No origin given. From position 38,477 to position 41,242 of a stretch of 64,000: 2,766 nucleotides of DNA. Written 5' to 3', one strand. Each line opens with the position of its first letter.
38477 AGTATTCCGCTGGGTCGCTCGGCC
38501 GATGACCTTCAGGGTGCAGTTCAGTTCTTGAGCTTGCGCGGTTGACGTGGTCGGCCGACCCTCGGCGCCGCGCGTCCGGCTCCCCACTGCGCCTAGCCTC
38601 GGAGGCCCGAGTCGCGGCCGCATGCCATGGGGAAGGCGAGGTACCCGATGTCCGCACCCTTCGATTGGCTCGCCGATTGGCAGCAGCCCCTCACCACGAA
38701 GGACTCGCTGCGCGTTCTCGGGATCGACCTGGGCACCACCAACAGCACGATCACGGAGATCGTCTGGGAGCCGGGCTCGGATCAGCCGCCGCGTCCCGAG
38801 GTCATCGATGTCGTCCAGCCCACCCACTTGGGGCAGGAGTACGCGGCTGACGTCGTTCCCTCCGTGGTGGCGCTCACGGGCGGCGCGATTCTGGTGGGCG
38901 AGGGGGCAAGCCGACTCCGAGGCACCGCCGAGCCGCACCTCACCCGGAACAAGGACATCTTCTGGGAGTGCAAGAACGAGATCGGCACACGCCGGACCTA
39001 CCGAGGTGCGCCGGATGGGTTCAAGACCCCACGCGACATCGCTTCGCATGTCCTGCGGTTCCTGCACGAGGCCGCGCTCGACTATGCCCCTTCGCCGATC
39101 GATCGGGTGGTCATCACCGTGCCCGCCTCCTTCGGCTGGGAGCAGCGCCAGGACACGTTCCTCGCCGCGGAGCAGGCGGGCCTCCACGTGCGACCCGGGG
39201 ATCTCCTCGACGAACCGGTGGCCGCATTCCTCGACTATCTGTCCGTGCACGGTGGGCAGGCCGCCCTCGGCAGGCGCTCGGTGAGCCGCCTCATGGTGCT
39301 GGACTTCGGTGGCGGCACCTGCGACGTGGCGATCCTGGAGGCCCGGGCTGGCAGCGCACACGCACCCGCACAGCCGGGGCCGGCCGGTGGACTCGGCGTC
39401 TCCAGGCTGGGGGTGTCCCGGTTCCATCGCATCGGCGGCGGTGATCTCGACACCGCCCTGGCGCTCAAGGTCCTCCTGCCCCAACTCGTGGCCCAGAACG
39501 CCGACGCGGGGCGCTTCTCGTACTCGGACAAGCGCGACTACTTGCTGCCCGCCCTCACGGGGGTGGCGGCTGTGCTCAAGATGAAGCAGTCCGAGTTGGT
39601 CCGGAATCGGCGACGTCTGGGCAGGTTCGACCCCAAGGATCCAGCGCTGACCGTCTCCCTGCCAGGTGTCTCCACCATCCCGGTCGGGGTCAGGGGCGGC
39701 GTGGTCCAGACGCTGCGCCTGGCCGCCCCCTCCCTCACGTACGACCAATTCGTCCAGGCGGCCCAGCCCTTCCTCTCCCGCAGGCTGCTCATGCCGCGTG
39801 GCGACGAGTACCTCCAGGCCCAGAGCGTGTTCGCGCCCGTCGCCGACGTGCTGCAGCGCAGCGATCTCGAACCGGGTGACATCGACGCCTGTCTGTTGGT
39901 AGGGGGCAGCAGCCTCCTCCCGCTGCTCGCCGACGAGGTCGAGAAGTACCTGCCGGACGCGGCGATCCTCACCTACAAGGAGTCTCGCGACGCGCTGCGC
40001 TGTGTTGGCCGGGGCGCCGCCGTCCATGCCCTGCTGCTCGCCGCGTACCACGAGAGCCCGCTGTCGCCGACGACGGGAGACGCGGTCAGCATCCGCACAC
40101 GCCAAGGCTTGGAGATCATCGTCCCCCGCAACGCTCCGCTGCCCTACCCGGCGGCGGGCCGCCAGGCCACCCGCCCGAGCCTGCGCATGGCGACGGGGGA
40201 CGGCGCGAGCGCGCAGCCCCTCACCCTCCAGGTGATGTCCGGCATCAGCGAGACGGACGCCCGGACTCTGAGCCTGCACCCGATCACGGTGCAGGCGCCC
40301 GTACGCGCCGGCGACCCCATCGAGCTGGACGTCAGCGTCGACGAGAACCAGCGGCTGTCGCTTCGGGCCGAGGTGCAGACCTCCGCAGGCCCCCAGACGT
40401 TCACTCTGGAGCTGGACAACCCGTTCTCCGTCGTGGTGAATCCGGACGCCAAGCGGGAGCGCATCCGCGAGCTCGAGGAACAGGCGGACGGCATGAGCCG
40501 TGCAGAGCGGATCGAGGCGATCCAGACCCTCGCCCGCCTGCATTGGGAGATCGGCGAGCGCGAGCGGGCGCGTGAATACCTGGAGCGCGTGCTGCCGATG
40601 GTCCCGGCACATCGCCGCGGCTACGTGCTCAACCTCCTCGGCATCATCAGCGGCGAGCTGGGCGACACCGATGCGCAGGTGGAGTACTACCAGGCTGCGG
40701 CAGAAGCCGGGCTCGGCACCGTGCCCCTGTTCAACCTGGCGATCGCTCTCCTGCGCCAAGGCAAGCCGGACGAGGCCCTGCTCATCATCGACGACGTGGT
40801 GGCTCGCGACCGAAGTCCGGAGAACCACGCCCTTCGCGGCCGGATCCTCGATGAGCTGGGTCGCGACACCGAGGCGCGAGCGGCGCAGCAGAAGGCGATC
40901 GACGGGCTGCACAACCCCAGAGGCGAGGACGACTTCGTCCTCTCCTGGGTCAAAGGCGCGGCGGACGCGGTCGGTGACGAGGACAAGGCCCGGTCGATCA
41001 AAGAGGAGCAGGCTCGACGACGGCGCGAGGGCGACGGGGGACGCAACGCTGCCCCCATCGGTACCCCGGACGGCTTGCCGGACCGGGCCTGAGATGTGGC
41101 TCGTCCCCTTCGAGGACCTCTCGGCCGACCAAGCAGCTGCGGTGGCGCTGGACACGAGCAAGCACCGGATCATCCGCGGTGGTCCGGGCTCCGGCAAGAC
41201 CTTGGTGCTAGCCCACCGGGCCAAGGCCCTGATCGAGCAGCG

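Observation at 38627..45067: Operon of Hsp70-like+TPR ATPase, short UvrD-like helicase and tandem CbxX-type AAA+ protein, divergent from an OLD-family nuclease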

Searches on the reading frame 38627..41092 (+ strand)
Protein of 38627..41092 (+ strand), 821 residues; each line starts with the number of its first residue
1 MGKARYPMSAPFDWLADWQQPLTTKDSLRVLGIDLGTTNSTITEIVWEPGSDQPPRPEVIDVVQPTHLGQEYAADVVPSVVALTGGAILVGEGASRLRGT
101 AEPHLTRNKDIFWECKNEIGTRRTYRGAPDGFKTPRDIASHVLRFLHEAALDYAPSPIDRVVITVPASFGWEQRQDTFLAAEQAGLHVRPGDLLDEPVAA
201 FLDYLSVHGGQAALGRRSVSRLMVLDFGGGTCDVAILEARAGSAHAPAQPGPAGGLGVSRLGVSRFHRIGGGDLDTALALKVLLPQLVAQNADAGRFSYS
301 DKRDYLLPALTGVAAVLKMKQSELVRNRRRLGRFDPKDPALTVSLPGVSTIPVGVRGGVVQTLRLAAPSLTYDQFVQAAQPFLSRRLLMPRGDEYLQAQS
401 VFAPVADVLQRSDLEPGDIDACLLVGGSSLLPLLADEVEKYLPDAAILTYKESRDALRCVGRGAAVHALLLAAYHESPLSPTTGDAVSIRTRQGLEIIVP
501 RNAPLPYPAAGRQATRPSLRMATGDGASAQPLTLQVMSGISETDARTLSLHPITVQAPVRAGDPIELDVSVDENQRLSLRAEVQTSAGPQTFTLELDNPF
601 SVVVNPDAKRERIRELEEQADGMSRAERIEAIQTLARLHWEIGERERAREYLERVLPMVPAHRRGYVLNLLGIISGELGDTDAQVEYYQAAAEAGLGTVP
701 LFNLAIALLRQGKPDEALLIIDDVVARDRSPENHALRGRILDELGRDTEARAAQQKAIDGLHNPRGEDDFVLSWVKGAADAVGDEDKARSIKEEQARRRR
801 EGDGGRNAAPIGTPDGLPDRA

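Call 9: search_protein_families(library=pfam, proteins=[window:38627-41092:+], max_evalue=0.01)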
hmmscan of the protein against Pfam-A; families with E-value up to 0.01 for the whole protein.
window:38627-41092:+ (821 aa): 15 families
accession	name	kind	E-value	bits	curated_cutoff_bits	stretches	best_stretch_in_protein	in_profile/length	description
PF00012.26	HSP70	-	1.9e-23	83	20.6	2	134-243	109-209/599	Hsp70 protein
PF13181.12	TPR_8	-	2e-10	40.4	25.7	0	630-656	2-28/34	Tetratricopeptide repeat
PF13432.12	TPR_16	-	3.6e-09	37.3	32.7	1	703-759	2-59/65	Tetratricopeptide repeat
PF07719.23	TPR_2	-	1.4e-08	34.7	27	0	701-718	4-21/34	Tetratricopeptide repeat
PF13374.12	TPR_10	-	1.1e-07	32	27.5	0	631-657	4-30/42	Tetratricopeptide repeat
PF14559.12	TPR_19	-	2.9e-07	31.2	25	1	682-740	9-68/68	Tetratricopeptide repeat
PF13424.12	TPR_12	-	9.1e-06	26.2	30.1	0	612-658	28-74/77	Tetratricopeptide repeat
PF09976.15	TPR_21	-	1.3e-05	25.5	25.5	1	689-763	104-178/193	Tetratricopeptide repeat-like domain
PF13428.12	TPR_14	-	2.4e-05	25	23.5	0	630-666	2-38/44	Tetratricopeptide repeat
PF13176.12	TPR_7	-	0.00013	22.2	27.9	0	701-731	2-32/36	Tetratricopeptide repeat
PF20308.4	TPR-S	-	0.00014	22.9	27.6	1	685-759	6-80/102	Tetratricopeptide Repeats-Sensor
PF06723.19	MreB_Mbl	-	0.00099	18.5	27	0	130-238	65-163/327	MreB/Mbl protein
PF25062.1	ARM_TT21_N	-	0.0014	18.8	40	1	610-693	79-164/222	Tetratricopeptide repeat protein 21 N-terminal ARM repeat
PF13174.12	TPR_6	-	0.0023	18.9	26.3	0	701-726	3-28/33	Tetratricopeptide repeat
PF00515.34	TPR_1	-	0.0074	16.5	27.8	0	701-718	4-21/34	Tetratricopeptide repeat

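Call 10: search_protein_families(library=padloc, proteins=[window:38627-41092:+], max_evalue=0.01)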
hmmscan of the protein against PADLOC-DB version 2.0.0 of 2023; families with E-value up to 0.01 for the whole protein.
window:38627-41092:+ (821 aa): 0 families

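Call 13: find_homologous_proteins(query=window:38627-41092:+, max_evalue=0.00001)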
Query window:38627-41092:+ (821 aa): 3576 proteins with E <= 0.00001 among 8000 candidates; the best 120 are listed.
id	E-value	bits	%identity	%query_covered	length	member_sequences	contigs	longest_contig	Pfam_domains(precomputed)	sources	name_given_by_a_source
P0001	0.0e+0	1806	100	99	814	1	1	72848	PF14559.13,PF09976.16,PF00012.27,PF13424.13,PF13432.13,PF13428.13,PF13181.13,PF07719.24,PF13374.13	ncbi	-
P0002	3.1e-253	861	54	97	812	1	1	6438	PF00012.27,PF00515.35,PF13424.13,PF13176.13,PF13181.13,PF07719.24,PF13174.13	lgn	-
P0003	1.8e-240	819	52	99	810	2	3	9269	PF00012.27,PF13181.13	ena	-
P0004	1.6e-227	776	52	97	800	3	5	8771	PF00012.27,PF06723.20,PF13424.13,PF13176.13,PF13181.13,PF07719.24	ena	-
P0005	4.5e-223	761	52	96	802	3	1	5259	PF00012.27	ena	-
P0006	7.3e-204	698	47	97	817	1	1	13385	PF00012.27,PF06723.20,PF13428.13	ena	-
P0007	8.4e-204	697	47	98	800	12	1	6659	PF00012.27,PF00515.35,PF13424.13,PF13181.13,PF07719.24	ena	-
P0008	8.3e-201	687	52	83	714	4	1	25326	PF00012.27,PF06723.20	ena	-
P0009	1.1e-197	677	46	98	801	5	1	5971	PF00012.27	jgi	-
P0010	6.0e-197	675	46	99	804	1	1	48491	PF09976.16,PF00012.27,PF06723.20,PF13181.13,PF07719.24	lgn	-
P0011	4.9e-194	665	47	96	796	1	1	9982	PF00012.27,PF07719.24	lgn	-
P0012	1.3e-193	664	45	96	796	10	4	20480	PF00012.27,PF13181.13,PF07719.24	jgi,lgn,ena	-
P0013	1.7e-192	660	44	96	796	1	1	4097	PF00012.27,PF13181.13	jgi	jgi:molecular chaperone DnaK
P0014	3.4e-192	659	46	99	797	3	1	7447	PF00012.27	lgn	-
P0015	8.7e-190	651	45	99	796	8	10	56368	PF00012.27,PF13181.13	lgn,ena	-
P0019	3.0e-186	639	46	96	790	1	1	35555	PF00012.27,PF06723.20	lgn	-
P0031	5.9e-182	625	43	99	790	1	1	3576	PF00012.27,PF06723.20,PF13424.13,PF13181.13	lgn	-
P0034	4.2e-177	609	43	95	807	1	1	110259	PF00012.27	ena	-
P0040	1.3e-165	571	43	95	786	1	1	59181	PF00012.27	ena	-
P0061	2.8e-155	537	40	96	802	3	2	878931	PF00012.27,PF06723.20,PF00515.35,PF13424.13,PF13176.13,PF13432.13,PF13428.13,PF13181.13,PF07719.24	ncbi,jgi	jgi:molecular chaperone DnaK (HSP70)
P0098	1.7e-150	521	38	94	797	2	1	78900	PF00012.27,PF00515.35,PF13181.13,PF07719.24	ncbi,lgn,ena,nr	ncbi:MAG TPA: Hsp70 family protein [Desulfotomaculum sp.]|nr:Hsp70 family protein [Desulfotomaculum 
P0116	3.7e-149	517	39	94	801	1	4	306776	PF00012.27,PF13181.13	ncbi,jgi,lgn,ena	jgi:molecular chaperone DnaK (HSP70)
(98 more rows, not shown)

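Call 14: find_encoding_contigs(protein=P0061, flank=10000, max_places=2)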
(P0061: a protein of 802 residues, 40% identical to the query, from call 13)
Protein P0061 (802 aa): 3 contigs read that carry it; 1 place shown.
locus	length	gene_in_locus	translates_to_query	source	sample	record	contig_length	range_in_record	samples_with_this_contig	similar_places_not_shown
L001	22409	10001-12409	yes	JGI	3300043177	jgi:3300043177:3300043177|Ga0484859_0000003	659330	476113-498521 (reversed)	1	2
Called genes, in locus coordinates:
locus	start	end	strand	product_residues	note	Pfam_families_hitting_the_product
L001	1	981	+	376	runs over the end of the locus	PF14236:DruA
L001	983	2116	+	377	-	-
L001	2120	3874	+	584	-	PF01935:DUF87, PF13401:AAA_22 (faint)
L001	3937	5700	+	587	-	PF03235:GmrSD_N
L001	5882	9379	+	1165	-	PF02384:N6_Mtase, PF18135:Type_ISP_C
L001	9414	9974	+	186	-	-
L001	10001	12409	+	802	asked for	PF00012:HSP70, PF06723:MreB_Mbl (faint), PF00012:HSP70 (weak), PF07719:TPR_2 (faint), PF00515:TPR_1 (faint), PF13176:TPR_7 (faint), PF13181:TPR_8 (faint), PF13432:TPR_16 (weak), +2 more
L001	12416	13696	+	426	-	PF00580:UvrD-helicase (weak), PF01443:Viral_helicase1 (faint), PF13245:AAA_19 (faint), PF13361:UvrD_C (faint), PF13538:UvrD_C_2 (weak)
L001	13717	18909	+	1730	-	PF13086:AAA_11, PF13604:AAA_30 (weak), PF05127:NAT10_TcmA_helicase (faint), PF13245:AAA_19 (faint), PF13087:AAA_12, PF04480:DUF559 (weak), PF18741:MTES_1575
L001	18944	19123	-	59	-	-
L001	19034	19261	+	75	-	-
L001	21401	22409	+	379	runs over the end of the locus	PF00589:Phage_integrase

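Call 15: find_encoding_contigs(protein=P0116, flank=10000, max_places=2)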
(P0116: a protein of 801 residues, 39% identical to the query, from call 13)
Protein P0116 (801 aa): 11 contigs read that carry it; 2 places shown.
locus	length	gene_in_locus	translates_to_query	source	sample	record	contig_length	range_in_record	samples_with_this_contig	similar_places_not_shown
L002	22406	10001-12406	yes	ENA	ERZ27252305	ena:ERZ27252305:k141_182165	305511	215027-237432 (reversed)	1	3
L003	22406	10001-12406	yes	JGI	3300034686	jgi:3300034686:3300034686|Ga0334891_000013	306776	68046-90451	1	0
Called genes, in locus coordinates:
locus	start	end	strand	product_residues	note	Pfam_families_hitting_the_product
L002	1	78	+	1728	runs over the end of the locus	PF00270:DEAD, PF00271:Helicase_C, PF09369:MZB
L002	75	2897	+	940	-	PF00176:SNF2-rel_dom (weak), PF00270:DEAD, PF04851:ResIII (weak), PF00271:Helicase_C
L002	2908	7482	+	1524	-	PF02384:N6_Mtase (weak), PF20473:MmeI_Mtase (weak), PF07669:Eco57I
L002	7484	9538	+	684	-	-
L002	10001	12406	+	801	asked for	PF00012:HSP70, PF13181:TPR_8 (faint)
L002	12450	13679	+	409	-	PF00580:UvrD-helicase, PF01443:Viral_helicase1 (faint), PF13361:UvrD_C (weak), PF13538:UvrD_C_2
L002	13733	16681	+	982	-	PF04851:ResIII (faint), PF00580:UvrD-helicase (faint), PF13086:AAA_11, PF13245:AAA_19, PF13604:AAA_30, PF13087:AAA_12, PF13091:PLDc_2, PF01396:Zn_ribbon_Top1, +1 more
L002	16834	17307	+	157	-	-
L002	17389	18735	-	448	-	PF05673:DUF815, PF13191:AAA_16 (weak), PF20720:nSTAND3 (faint), PF00004:AAA (weak)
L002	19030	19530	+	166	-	PF04493:Endonuclease_5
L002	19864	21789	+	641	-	PF00724:Oxidored_FMN, PF01134:GIDA (faint), PF03486:HI0933_like (weak), PF07992:Pyr_redox_2, PF12831:FAD_oxidored, PF13450:NAD_binding_8 (weak), PF13738:Pyr_redox_3, PF00070:Pyr_redox, +3 more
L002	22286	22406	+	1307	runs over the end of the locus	PF08448:PAS_4, PF08448:PAS_4, PF00989:PAS, PF08447:PAS_3, PF08448:PAS_4, PF13188:PAS_8, PF13426:PAS_9, PF01590:GAF, +8 more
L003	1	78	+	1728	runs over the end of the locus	PF00270:DEAD, PF00271:Helicase_C, PF09369:MZB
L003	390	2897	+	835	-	PF00176:SNF2-rel_dom (weak), PF00270:DEAD (weak), PF04851:ResIII (weak), PF00271:Helicase_C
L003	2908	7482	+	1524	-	PF02384:N6_Mtase (weak), PF20473:MmeI_Mtase (weak), PF07669:Eco57I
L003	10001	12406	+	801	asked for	PF00012:HSP70, PF13181:TPR_8 (faint)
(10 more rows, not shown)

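Call 16: find_encoding_contigs(protein=P0098, flank=10000, max_places=2)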
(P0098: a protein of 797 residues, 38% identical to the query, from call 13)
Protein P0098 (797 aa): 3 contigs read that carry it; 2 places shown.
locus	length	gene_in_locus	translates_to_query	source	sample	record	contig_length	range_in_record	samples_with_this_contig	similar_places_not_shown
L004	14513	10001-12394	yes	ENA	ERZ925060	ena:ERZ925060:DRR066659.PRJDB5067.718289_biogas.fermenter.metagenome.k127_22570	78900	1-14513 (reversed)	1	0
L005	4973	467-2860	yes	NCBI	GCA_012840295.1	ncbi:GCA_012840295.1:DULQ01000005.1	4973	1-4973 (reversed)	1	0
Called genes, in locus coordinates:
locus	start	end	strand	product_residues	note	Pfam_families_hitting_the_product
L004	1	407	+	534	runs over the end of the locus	PF18182:mCpol (faint), PF22335:Cas10-Cmr2_palm2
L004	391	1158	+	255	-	PF03787:RAMPs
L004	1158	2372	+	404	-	PF03787:RAMPs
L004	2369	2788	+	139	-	-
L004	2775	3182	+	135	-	-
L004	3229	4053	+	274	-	PF03787:RAMPs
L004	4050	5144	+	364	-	PF03787:RAMPs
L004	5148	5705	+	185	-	-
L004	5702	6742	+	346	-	PF03787:RAMPs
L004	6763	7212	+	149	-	PF09623:Cas_NE0113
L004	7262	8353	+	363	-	PF09623:Cas_NE0113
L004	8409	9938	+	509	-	PF22205:Csm6_6H, PF09670:Cas_Cas02710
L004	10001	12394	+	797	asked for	PF00012:HSP70, PF07719:TPR_2 (faint), PF00012:HSP70 (weak), PF00515:TPR_1 (faint), PF13181:TPR_8 (faint)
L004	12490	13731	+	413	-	PF00580:UvrD-helicase (weak), PF13245:AAA_19 (weak), PF01443:Viral_helicase1 (faint), PF00580:UvrD-helicase (weak), PF13361:UvrD_C, PF13538:UvrD_C_2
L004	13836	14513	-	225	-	?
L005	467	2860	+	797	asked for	PF00012:HSP70, PF07719:TPR_2 (faint), PF00012:HSP70 (weak), PF00515:TPR_1 (faint), PF13181:TPR_8 (faint)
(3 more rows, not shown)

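Call 24: find_related_loci(query=A1, collection=genome_contigs, flank=10000)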
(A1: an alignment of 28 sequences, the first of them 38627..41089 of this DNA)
Query A1 (821 aa) in genome_contigs; peptide patterns used: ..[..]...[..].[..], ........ (x = any residue, [..] = any of these).
599 stretches matched a pattern (row limit reached: there are more); 429 encode a relative of the query (tblastn E <= 1e-3); the best 80 are kept; 80 distinct loci.
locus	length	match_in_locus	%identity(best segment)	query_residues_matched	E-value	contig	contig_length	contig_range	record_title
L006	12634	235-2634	47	5-819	0e+0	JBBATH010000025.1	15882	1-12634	MAG: Candidatus Nanopelagicales bacterium isolate EUL_266 ctg25-EUL_266, whole genome shotgun sequence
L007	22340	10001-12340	40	26-817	1e-157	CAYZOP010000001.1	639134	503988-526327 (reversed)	MAG TPA_asm: uncultured Desulfobacterales bacterium isolate binchicken_co107_254 genome assembly, contig: NODE_7_length_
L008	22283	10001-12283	39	24-798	6e-157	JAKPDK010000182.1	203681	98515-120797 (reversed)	MAG: Candidatus Hydrogenedentota bacterium isolate JPMR_maxbin.062_sub k141_199150, whole genome shotgun sequence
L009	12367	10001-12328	39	12-800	1e-154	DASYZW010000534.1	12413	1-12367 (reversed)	MAG TPA_asm: Verrucomicrobiia bacterium isolate SMAG_U6372 k141_892862, whole genome shotgun sequence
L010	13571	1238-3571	39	28-814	5e-161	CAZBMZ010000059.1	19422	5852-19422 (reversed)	MAG TPA_asm: uncultured Clostridia bacterium isolate SRP090828_co2_158 genome assembly, contig: NODE_961_length_19422_co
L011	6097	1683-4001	37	19-802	3e-155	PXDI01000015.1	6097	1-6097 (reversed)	MAG: PVC group bacterium isolate T3Sed10_329R1 T3-Sed10-C35823, whole genome shotgun sequence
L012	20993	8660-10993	38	27-814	5e-153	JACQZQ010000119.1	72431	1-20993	MAG: Acidobacteria bacterium isolate NC_groundwater_1571_Pr3_B-0.1um_34_27 SR-2_scaffold_141_3741879, whole genome shotg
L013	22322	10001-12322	39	16-800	2e-151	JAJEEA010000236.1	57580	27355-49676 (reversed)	MAG: Vicinamibacteria bacterium isolate p16x33bins.71 k141_552840, whole genome shotgun sequence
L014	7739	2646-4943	39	21-802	4e-151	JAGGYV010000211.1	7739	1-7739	MAG: Desulfobacteraceae bacterium isolate AUK187 PB_MBMC_141_c_000000000315, whole genome shotgun sequence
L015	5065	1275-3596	40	21-809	9e-153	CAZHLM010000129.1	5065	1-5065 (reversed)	MAG TPA_asm: uncultured Verrucomicrobiota bacterium isolate binchicken_co58_141 genome assembly, contig: NODE_12845_leng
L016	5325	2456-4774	38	28-813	5e-152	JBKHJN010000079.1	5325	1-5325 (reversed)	MAG: Desulfobacteraceae bacterium isolate D4M11_8 NODE_10225_length_5325_cov_21.052941, whole genome shotgun sequence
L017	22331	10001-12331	37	28-814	7e-149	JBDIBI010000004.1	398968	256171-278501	MAG: Blastocatellia bacterium isolate AS-MICRO-OLR.206 NODE_26_length_398968_cov_35.063104, whole genome shotgun sequenc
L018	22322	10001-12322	40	21-816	3e-148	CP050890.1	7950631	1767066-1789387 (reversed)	MAG: Thiohalocapsa sp. PB-PSB1 isolate PB-PSB1-LS01-2011a chromosome, complete genome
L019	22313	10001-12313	38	28-811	2e-147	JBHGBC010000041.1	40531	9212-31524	MAG: bacterium isolate SBS.BIN.52 SBSBIN52_contig_41, whole genome shotgun sequence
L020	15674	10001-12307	41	28-819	5e-147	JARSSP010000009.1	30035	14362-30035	MAG: Candidatus Contendobacter sp. isolate SCELSE-3-Con NODE_1386_length_30035_cov_120.181354, whole genome shotgun sequ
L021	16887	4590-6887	39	27-805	1e-146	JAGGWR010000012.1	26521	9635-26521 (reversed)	MAG: Candidatus Tharpella aukensis isolate AUK131 PB_MBMC_085_c_000000000007, whole genome shotgun sequence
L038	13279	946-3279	39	25-819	1e-138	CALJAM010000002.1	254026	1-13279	MAG: uncultured Bryobacteraceae bacterium isolate S1_Bin_MAXBIN__189_1 genome assembly, contig: c_000002306758, whole ge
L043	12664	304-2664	39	15-802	7e-137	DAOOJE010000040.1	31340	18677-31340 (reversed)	MAG TPA_asm: Thermoanaerobaculaceae bacterium isolate AMR_MDS_2761 NODE_1544_length_31340_cov_19.899505, whole genome sh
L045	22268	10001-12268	37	28-801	6e-136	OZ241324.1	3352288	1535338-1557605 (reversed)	MAG: uncultured Pseudohongiella sp. isolate d3aff5fe-6936-4dba-83f8-42c5914a9891 genome assembly, chromosome: 1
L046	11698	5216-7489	36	28-800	1e-135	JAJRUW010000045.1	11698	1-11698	MAG: Candidatus Neomarinimicrobiota bacterium isolate Dive96_bin10.244 k141_1827966, whole genome shotgun sequence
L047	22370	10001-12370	37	2-800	1e-143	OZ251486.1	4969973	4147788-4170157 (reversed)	MAG: Bryobacterales bacterium isolate e73e1c04-a23e-4090-b35f-9f246bdcc4c2 genome assembly, chromosome: 1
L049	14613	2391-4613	38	22-779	1e-133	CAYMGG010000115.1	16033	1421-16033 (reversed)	MAG TPA_asm: uncultured Planctomycetaceae bacterium isolate binchicken_co66_165 genome assembly, contig: NODE_5719_lengt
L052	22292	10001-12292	38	28-805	8e-133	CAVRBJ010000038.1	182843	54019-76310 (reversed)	MAG: uncultured delta proteobacterium isolate MFD00032.bin.2.161 genome assembly, contig: contig_81003, whole genome sho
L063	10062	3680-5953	36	25-810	2e-125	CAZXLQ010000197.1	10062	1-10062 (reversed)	MAG TPA_asm: uncultured Clostridia bacterium isolate SRP329715_co1_264 genome assembly, contig: NODE_10261_length_10062_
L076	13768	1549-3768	36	28-798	2e-117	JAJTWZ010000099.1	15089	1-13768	MAG: Blastocatellia bacterium isolate DTUACD2 99-Genome20, whole genome shotgun sequence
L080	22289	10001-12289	34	24-799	1e-115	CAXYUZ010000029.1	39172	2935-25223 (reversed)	MAG: uncultured Desulfuromonadaceae bacterium isolate ERR13598973_concoct_76 genome assembly, contig: ERZ24875783.131, w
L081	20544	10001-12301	36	22-802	4e-115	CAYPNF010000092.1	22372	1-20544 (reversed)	MAG TPA_asm: uncultured Verrucomicrobiota bacterium isolate SRP302447_co1_807 genome assembly, contig: NODE_6194_length_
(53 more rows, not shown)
